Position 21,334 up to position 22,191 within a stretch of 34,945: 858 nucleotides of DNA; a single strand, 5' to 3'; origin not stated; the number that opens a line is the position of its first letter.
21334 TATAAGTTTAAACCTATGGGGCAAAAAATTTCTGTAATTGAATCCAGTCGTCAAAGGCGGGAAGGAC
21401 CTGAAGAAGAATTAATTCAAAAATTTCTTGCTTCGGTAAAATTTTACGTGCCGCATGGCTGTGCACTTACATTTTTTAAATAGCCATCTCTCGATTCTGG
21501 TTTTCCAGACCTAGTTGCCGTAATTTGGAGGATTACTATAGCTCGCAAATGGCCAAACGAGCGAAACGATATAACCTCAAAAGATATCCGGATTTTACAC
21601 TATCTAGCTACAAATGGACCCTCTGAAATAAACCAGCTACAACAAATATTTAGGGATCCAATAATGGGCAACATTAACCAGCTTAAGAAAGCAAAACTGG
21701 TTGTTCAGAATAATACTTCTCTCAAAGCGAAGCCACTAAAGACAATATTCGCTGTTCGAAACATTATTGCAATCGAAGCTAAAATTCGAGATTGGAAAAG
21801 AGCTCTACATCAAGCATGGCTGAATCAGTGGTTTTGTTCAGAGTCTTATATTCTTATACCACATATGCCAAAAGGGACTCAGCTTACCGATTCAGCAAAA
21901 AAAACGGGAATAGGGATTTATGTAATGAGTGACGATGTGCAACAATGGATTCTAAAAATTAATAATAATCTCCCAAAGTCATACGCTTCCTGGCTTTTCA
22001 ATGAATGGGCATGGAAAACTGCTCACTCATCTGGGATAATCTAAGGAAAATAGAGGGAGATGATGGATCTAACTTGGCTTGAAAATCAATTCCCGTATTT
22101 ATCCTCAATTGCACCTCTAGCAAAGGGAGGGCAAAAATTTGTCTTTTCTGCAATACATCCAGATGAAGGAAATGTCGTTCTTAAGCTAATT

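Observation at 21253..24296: Compositionally foreign three-gene island: interrupted nuclease/wHTH-like ORF, sensor-less Hanks kinase and a 405-aa unknown protein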

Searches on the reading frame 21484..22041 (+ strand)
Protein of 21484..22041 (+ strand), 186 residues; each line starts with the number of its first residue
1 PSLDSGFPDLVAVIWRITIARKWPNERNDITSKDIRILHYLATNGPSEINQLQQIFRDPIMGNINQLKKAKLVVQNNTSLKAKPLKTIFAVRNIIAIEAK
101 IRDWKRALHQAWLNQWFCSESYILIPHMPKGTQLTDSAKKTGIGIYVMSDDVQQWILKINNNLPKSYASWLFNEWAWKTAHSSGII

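Call 16: find_homologous_proteins(query=window:21484-22041:+)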
Query seq(186 aa) (186 aa): 573 proteins with E <= 0.001 among 597 candidates; the best 120 are listed.
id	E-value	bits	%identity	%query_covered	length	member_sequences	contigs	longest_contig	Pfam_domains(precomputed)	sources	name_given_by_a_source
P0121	4.2e-78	279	100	68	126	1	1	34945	-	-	-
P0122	6.7e-50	188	49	96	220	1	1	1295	-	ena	-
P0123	1.2e-49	187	49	100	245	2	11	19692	-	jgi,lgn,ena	-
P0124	3.5e-48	182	46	96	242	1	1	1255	-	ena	-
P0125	6.6e-48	181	45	97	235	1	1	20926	-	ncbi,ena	-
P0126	7.4e-48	181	48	97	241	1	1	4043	-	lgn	-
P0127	1.2e-47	180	42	99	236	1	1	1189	-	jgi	jgi:hypothetical protein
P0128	6.0e-47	178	44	97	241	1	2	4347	-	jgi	jgi:hypothetical protein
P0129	6.2e-47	178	47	98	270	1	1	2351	-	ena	-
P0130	8.2e-47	177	45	98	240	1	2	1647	-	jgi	jgi:predicted transcriptional regulator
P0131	1.2e-46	177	43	99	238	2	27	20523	-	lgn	-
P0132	2.5e-46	176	44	97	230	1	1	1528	-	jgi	jgi:hypothetical protein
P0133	3.0e-46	176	49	97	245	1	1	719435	-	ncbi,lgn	ncbi:MAG: hypothetical protein U1F76_21570 [Candidatus Competibacteraceae bacterium]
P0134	5.3e-46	175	44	97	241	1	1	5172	-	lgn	-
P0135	7.1e-46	174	46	98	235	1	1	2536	-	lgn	-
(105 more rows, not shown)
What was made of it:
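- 21349..22044 (+): orf1: PD-(D/E)xK-type nuclease-like protein with a winged-helix domain inserted between the PD strand and the ExK strand. It is interrupted here by one nonsense codon. There are 573 homologs of 206-285 aa, all uninterrupted (call 16).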

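Call 27: predict_structure(alignment_id=A2)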
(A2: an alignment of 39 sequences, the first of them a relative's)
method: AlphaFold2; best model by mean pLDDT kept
length: 245 residues; sequences in the alignment: 39
mean_pLDDT: 93.7   pTM: 0.90
mean pLDDT of the five models: 93.7, 93.0, 92.6, 92.2, 91.7
residues with pLDDT >= 90: 209; 70-90: 31; 50-70: 5; < 50: 0
segments of 3 or more residues with pLDDT < 50: none
pLDDT, mean of each block of 10 residues (from residue 1): 88 90 95 97 93 97 91 97 95 97 98 94 98 97 97 96 96 95 93 95 93 83 96 91 64
secondary structure, 60 per line:
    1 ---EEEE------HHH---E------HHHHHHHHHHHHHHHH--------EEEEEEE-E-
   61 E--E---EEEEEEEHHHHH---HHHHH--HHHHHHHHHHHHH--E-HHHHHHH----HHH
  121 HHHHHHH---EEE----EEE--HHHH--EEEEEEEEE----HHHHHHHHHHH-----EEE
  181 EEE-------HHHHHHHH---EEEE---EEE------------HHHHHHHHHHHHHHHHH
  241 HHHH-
elements in order: E4-7 H27-42 E51-57 E68-74 H75-79 H83-87 H90-102 H107-113 H118-127 E131-133 E138-140 H143-146 E149-157 H162-172 E178-183 H191-198 E202-205 E209-211 H224-244
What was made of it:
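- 21349..22044 (+): The AlphaFold2 model of homolog P0123 has pLDDT 93.7 and the order alpha-beta-beta-[wHTH]-beta-alpha-beta (call 27).
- On PD-(D/E)xK nuclease superfamily (orf1): The secondary-structure order of the model fits, with a wHTH inserted after the second strand (call 27).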

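Call 30: search_solved_structures(query=A2, max_evalue=10)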
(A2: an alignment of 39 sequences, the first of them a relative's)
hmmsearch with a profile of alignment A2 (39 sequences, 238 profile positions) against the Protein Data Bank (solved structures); distinct sequences matched with E-value up to 10: 11.
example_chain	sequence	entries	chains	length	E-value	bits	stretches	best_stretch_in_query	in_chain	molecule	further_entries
2p5v_A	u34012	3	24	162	0.23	13.6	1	82-133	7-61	Transcriptional regulator, LRP/AsnC family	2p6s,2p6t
5aip_A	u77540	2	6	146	0.27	13.4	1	80-132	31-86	TRANSCRIPTIONAL REGULATOR, MARR FAMILY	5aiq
6aj6_A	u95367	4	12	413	0.31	13.2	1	6-71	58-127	Isocitrate dehydrogenase [NADP]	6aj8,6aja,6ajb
7e3n_A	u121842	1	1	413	0.31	13.2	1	6-71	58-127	Isocitrate dehydrogenase [NADP]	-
1lnw_A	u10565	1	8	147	0.37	13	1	60-139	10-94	Multidrug resistance operon repressor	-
2dbb_A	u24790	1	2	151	0.39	12.9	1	81-144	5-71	Putative HTH-type transcriptional regulator PH0061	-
3mex_A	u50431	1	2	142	0.42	12.8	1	60-139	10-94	Multidrug resistance operon repressor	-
3ech_A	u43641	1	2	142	0.53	12.4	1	60-139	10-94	Multidrug resistance operon repressor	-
4zzl_A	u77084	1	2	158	0.61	12.2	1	60-139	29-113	MULTIDRUG RESISTANCE OPERON REPRESSOR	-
2d1h_A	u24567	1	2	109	1.1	11.4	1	82-132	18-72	109aa long hypothetical transcriptional regulator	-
9sza_B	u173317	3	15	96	1.5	11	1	102-156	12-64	DNA packaging protein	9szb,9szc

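Call 31: fold_search(model_id=the predicted structure, library=pdb)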
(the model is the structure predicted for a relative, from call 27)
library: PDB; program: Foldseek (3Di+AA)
matches with E <= 10: 811; with E <= 0.001: 0
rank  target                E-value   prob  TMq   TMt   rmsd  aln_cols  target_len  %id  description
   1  1xmx                  1.8e-02  0.33  0.19  0.14  17.8       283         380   10  Crystal structure of protein VC1899 from Vibrio cholerae (released 2004-11-16)
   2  2wte_A                2.6e-02  0.97  0.23  0.27  10.6       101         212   13  The structure of the CRISPR-associated protein, Csa3, from Sulfolobus solfataricus at 1.8 angstrom resolution. (released 2010-09-22)
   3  6xl1_A                4.5e-02  0.20  0.21  0.14  21.3       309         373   12  crystal structure of cA4-activated Card1(D294N) (released 2020-12-30)
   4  5hs9_A                4.8e-02  1.00  0.20  0.52   2.2        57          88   21  Crystal structure of the quinone-bound YodB from B. subtilis (released 2016-08-17)
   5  5bpd_D                4.8e-02  0.51  0.21  0.20  22.8       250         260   10  Structure of TrmBL2, an archaeal chromatin protein, shows a novel mode of DNA binding. (released 2015-09-02)
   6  2wte_B                5.5e-02  0.51  0.22  0.25  15.3       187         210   10  The structure of the CRISPR-associated protein, Csa3, from Sulfolobus solfataricus at 1.8 angstrom resolution. (released 2010-09-22)
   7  3w6j_E                6.2e-02  0.69  0.21  0.30  12.1       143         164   15  Crystal structure of ScpAB core complex (released 2013-04-24)
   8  2nyx_B                7.4e-02  0.95  0.21  0.34  11.8       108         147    8  Crystal structure of RV1404 from Mycobacterium tuberculosis (released 2006-12-05)
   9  4rs8_A                8.4e-02  0.94  0.20  0.48   4.0        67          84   18  Apo structure of novel pNOB8 plasmid centromere binding protein (released 2015-09-16)
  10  5aip_B                9.0e-02  1.00  0.23  0.41   3.3        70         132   18  Crystal structure of NadR in complex with 4-hydroxyphenylacetate (released 2016-03-02)
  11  5aiq_B                9.5e-02  0.99  0.23  0.40   7.2        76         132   17  Crystal structure of ligand-free NadR (released 2016-03-02)
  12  5yhx_H                1.1e-01  1.00  0.21  0.37   1.5        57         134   19  Structure of Lactococcus lactis ZitR, wild type (released 2017-12-06)
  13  2nnn_A                1.1e-01  0.90  0.23  0.40  10.7       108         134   17  Crystal structure of probable transcriptional regulator from Pseudomonas aeruginosa (released 2006-11-21)
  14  5aip_A                1.1e-01  0.77  0.22  0.36  10.6       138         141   12  Crystal structure of NadR in complex with 4-hydroxyphenylacetate (released 2016-03-02)
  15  6ypa_B                1.1e-01  0.14  0.22  0.20  15.3       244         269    9  The C146A variant of an amidase from Pyrococcus horikoshii with bound glutaramide (released 2020-06-03)
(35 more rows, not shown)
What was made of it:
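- On PD-(D/E)xK nuclease superfamily (orf1): Foldseek whole-protein hits to VC1899, Card1 and BsaWI have probability 0.2-0.33 and TM about 0.2 (call 31).
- On Winged helix-turn-helix DNA-binding domains (orf1 insert): Local Foldseek matches to MarR, YodB, Z-alpha and ScpB domains have probability 0.95-1.0 and rmsd 1.3-3 Angstrom over 57-75 residues (call 31).
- Whole-protein Foldseek hits to nuclease-fold proteins (VC1899, Card1, BsaWI) have low probability (call 31).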

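Call 88: search_protein_families(library=pfam, alignment_id=A2, max_evalue=0.5)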
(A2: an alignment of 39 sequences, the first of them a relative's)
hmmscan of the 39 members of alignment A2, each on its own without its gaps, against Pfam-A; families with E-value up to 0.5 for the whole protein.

A. member 1, P0123 (245 aa): 1 family
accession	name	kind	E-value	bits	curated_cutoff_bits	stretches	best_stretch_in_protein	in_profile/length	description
PF25212.1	HVO_A0114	-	0.082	13.1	27.6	1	80-115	12-47/84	HVO_A0114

B. families by the number of members that match (of 39 scanned): 15 families
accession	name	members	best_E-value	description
PF04620.18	FlaA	3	0.016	Flagellar filament outer layer protein Flaa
PF25212.1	HVO_A0114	2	0.054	HVO_A0114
PF22381.2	Staph_reg_Sar_Rot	2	0.069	Transcriptional regulator SarA/Rot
PF01047.28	MarR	2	0.13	MarR family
PF12802.13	MarR_2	2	0.16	MarR family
PF13412.12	HTH_24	1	0.03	Winged helix-turn-helix DNA-binding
PF19321.4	KCTD18_C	1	0.062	BTB/POZ domain-containing protein KCTD18 C-terminus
PF17610.7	DUF5505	1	0.063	Family of unknown function (DUF5505)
PF01978.25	TrmB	1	0.087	Sugar-specific transcriptional regulator TrmB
PF04079.22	SMC_ScpB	1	0.1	Segregation and condensation complex subunit ScpB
PF13689.11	DUF4154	1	0.1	YfiR/HmsC-like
PF17782.7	DprA_WH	1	0.16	DprA winged helix domain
PF16762.11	RHH_6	1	0.16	Ribbon-helix-helix domain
PF12840.13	HTH_20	1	0.17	Helix-turn-helix domain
PF16050.10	CDC73_N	1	0.2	Paf1 complex subunit CDC73 N-terminal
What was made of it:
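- On PD-(D/E)xK nuclease superfamily (orf1): No Pfam nuclease family matches (call 88).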

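Call 99: find_related_loci(query=A2, collection=genome_contigs, flank=5000)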
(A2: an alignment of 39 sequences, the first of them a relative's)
Query A2 (245 aa) in genome_contigs; peptide patterns used: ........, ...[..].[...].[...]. (x = any residue, [..] = any of these).
83 stretches matched a pattern; 65 encode a relative of the query (tblastn E <= 1e-3); 65 distinct loci.
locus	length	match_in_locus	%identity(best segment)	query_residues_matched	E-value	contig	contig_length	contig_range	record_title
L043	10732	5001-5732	78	1-244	3e-126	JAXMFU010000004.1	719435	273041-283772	MAG: Candidatus Competibacteraceae bacterium isolate STL-PRO95 C1.169.fa-4, whole genome shotgun sequence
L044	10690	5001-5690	48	5-237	6e-69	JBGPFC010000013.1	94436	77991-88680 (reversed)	MAG: Candidatus Eisenbacteria bacterium isolate OBJ_0618_7090110_76 k141_6386993_length_94436_cov_42.9053, whole genome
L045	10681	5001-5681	47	5-238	5e-68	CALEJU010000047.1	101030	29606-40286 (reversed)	MAG TPA_asm: uncultured Acidobacteria bacterium isolate SRR5457059_bin.24_CONCOCT_v1.1_MAG genome assembly, contig: ERZ7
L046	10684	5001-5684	48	5-237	2e-67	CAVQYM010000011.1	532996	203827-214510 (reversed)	MAG: uncultured Acidobacteriota bacterium isolate MFD03726.bin.2.19 genome assembly, contig: contig_12385, whole genome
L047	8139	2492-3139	48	17-235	2e-64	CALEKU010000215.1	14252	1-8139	MAG TPA_asm: uncultured Armatimonadetes bacterium isolate SRR4028131_bin.12_CONCOCT_v1.1_MAG genome assembly, contig: ER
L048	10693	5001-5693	46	1-235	4e-63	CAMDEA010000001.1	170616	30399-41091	MAG: Planctomyces sp. SH-PL62 isolate MaH-09apr19-81 genome assembly, contig: MaH-09apr19-C66, whole genome shotgun sequ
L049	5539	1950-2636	45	3-237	3e-63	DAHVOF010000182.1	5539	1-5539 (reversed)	MAG TPA_asm: Actinobacteria bacterium isolate clean582 k141_160640, whole genome shotgun sequence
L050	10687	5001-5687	45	3-237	6e-63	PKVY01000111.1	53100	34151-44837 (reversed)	MAG: Acidobacterium sp. isolate palsa_291 73.20120500_P32.9_contig_3012, whole genome shotgun sequence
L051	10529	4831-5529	44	3-240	4e-62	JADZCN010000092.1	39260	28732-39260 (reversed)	MAG: Acidobacteria bacterium isolate SJ725 c_000000859333, whole genome shotgun sequence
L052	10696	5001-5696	45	5-237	3e-61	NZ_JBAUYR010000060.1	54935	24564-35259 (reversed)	MAG: Candidatus Binatus sp. isolate MFD06940_ilm_asm_bin44 k127_13330, whole genome shotgun sequence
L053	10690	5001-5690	44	7-241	7e-59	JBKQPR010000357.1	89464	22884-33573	MAG: Bryobacteraceae bacterium isolate MGr1A1B1C__bin_144 MGr1A1B1C_000000314516, whole genome shotgun sequence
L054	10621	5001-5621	47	24-235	4e-58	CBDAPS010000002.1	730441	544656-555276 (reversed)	MAG: Granulicella sp. isolate b2aae2f6-e65c-4d05-b23e-4e78d2d6083b genome assembly, contig: contig_2, whole genome shotg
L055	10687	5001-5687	44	6-238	2e-58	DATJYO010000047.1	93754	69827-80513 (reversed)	MAG TPA_asm: Bryobacteraceae bacterium isolate SMAG_U15154 k141_1155365, whole genome shotgun sequence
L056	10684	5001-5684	43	6-237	8e-57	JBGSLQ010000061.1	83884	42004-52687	MAG: Desulfomonilaceae bacterium isolate JTS-AC162 k141_3731724, whole genome shotgun sequence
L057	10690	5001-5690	44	3-236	1e-56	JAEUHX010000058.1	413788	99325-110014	MAG: Planctomycetota bacterium isolate new MAG-28 k141_1764246, whole genome shotgun sequence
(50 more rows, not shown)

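Call 103: search_protein_families(library=padloc, alignment_id=A4, max_evalue=1e-15)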
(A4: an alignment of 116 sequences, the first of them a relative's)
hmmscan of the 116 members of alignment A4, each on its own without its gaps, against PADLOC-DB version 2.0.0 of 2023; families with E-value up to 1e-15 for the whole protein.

A. member 1, L050:7779-9281:+ (501 aa): 0 families

B. families by the number of members that match (of 116 scanned): 229 families (the first 25 are shown)
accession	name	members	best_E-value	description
PDLC02500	BrxHI|BrxHII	2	0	BrxHI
PDLC02193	PLD_Helicase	2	1.5e-217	-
PDLC02621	DrmD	2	2.2e-102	DrmD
PDLC02291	AbiEii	2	3.2e-90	AbiEii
PDLC02504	BrxHI|BrxHII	2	9e-83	BrxHII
PDLC00659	HmaA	2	7.9e-81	SNF2 helicase / DEAD-box helicase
PDLC02572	DrmA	2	5.4e-80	DrmA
PDLC02620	DrmD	2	4.2e-75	DrmD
PDLC02228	AbiEi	2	5.6e-71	AbiEi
PDLC02632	DrmD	2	1.2e-67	DrmD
PDLC02623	DrmD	2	8.3e-64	DrmD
PDLC02633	DrmD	2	6.9e-63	DrmD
PDLC02619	DrmD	2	2.5e-62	DrmD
PDLC04134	mad2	2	1.8e-55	mads_2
PDLC02634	DrmD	2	4.6e-54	DrmD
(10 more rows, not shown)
